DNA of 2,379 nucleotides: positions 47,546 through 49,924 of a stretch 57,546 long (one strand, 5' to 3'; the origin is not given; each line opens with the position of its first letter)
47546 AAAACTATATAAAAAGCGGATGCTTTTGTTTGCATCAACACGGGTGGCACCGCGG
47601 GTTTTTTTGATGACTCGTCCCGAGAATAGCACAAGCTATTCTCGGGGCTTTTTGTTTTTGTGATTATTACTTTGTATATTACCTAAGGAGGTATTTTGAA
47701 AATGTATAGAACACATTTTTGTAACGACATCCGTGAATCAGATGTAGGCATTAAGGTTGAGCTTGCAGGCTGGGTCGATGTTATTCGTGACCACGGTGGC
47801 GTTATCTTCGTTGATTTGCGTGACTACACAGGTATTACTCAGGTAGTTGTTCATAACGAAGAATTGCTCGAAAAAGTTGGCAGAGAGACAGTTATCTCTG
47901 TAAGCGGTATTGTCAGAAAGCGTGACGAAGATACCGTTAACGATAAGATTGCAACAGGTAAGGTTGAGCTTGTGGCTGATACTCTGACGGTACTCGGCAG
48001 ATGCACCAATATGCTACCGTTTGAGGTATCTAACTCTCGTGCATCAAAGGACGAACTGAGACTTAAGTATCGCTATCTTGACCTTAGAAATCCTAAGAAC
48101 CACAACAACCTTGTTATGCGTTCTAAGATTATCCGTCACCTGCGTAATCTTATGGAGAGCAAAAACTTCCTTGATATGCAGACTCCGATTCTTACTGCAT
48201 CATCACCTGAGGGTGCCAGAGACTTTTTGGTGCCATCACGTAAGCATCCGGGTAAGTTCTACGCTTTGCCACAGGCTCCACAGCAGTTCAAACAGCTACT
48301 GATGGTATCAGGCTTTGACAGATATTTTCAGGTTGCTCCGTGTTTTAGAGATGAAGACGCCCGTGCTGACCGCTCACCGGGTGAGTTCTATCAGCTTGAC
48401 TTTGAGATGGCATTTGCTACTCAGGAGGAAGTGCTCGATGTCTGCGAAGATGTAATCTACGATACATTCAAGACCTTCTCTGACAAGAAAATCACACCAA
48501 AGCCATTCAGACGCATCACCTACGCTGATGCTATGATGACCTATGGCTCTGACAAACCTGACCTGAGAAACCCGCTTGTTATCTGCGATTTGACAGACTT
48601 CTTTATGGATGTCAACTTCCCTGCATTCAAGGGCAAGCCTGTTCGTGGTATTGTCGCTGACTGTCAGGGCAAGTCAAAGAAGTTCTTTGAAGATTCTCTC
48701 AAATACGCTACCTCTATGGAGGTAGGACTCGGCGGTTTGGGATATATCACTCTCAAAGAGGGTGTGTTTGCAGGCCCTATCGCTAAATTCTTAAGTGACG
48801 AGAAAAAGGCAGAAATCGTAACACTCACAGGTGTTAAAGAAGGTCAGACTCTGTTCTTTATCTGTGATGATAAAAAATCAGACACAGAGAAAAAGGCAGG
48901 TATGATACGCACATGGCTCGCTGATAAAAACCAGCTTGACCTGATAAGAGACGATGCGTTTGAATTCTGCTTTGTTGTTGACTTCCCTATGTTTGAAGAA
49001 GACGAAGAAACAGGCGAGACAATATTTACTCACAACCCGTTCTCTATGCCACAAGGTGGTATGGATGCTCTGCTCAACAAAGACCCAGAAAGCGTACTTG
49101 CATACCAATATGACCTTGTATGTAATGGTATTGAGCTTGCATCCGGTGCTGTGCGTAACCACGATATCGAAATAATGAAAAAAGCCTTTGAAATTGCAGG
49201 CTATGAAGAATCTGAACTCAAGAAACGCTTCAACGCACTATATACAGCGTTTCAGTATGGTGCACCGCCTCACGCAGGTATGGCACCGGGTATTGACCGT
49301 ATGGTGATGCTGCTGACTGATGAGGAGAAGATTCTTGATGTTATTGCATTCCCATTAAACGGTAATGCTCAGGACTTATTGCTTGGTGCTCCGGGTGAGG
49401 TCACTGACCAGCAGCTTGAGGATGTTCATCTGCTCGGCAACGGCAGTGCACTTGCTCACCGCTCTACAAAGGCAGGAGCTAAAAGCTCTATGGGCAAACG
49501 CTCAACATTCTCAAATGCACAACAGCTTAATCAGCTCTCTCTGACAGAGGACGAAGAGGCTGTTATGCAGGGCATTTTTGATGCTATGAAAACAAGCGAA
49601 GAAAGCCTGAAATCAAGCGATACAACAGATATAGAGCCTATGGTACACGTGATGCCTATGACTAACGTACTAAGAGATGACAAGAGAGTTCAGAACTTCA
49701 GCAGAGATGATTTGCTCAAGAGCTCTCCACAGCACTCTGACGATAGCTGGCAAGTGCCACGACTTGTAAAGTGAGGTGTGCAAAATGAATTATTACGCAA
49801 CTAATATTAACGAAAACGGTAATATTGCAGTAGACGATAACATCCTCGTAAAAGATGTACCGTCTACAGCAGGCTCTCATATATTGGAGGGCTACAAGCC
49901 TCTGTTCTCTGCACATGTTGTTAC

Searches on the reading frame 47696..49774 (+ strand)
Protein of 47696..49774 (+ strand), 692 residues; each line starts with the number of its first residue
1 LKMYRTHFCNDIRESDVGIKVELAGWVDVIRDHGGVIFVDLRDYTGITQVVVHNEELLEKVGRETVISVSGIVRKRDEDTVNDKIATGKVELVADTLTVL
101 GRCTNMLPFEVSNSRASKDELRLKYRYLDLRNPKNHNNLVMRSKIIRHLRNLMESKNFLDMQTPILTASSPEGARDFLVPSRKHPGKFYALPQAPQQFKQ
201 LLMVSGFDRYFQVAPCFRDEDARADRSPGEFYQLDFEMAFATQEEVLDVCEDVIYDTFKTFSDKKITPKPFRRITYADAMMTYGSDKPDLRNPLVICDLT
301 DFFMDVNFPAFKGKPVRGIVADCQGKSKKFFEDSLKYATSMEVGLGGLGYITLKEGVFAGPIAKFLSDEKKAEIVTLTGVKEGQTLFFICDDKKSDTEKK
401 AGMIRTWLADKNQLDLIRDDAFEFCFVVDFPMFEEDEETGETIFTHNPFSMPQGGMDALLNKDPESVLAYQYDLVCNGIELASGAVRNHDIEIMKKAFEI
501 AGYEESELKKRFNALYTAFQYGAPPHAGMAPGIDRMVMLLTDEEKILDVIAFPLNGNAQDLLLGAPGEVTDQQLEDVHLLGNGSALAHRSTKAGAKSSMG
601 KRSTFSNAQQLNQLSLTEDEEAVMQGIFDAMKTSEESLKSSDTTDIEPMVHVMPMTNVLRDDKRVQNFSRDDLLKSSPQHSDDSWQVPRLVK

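Call 54: search_protein_families(library=ncbifam, proteins=[window:47696-49774:+])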
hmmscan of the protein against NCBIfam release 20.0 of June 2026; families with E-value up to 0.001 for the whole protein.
window:47696-49774:+ (692 aa): 17 families
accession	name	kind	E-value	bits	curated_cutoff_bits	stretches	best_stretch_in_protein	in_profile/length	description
NF001750.0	PRK00476.1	equivalog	5.2e-225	748.2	443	1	1-579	1-584/590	aspartate--tRNA ligase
TIGR00459.1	aspS_bact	equivalog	2.7e-183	610.5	373.85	1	4-579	2-581/586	aspartate--tRNA ligase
NF009460.0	PRK12820.1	equivalog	4e-140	468.2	1379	1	5-687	22-718/723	bifunctional aspartyl-tRNA synthetase/aspartyl/glutamyl-tRNA amidotransferase subunit C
NF003483.0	PRK05159.1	equivalog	1.3e-70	238.4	353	2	3-264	2-261/438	aspartate--tRNA(Asn) ligase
TIGR00458.1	aspS_nondisc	equivalog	6.1e-64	216.6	368.4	2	8-265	2-257/428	aspartate--tRNA(Asn) ligase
NF001756.1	PRK00484.1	subfamily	5.4e-41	140.8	468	2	15-265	48-294/488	lysine--tRNA ligase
TIGR00499.1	lysS_bact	equivalog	1.1e-40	139.7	427.6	2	9-264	44-296/496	lysine--tRNA ligase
NF003037.0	PRK03932.1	equivalog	1.6e-39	136.1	414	2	14-262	12-263/451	asparagine--tRNA ligase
NF002821.0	PRK02983.1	equivalog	3.3e-37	128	742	2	4-267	645-905/1102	bifunctional lysylphosphatidylglycerol synthetase/lysine--tRNA ligase LysX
TIGR00457.1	asnS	equivalog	7.5e-35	120.6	342.6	2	16-262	14-265/455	asparagine--tRNA ligase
NF009101.0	PRK12445.1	subfamily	7e-29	100.7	1026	2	17-284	64-321/505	lysine--tRNA ligase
TIGR00462.1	genX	equivalog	5e-18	65.6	286.9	2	141-284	3-143/304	EF-P lysine aminoacylase EpmA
NF005054.0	PRK06462.1-4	equivalog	2.3e-16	59.8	309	1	127-306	13-217/318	asparagine synthetase A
NF006828.0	PRK09350.1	equivalog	2.6e-16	59.8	264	2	466-555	230-323/325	elongation factor P--(R)-beta-lysine ligase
TIGR00135.1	gatC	equivalog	1.6e-14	54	47.1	1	604-691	5-92/93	Asp-tRNA(Asn)/Glu-tRNA(Gln) amidotransferase subunit GatC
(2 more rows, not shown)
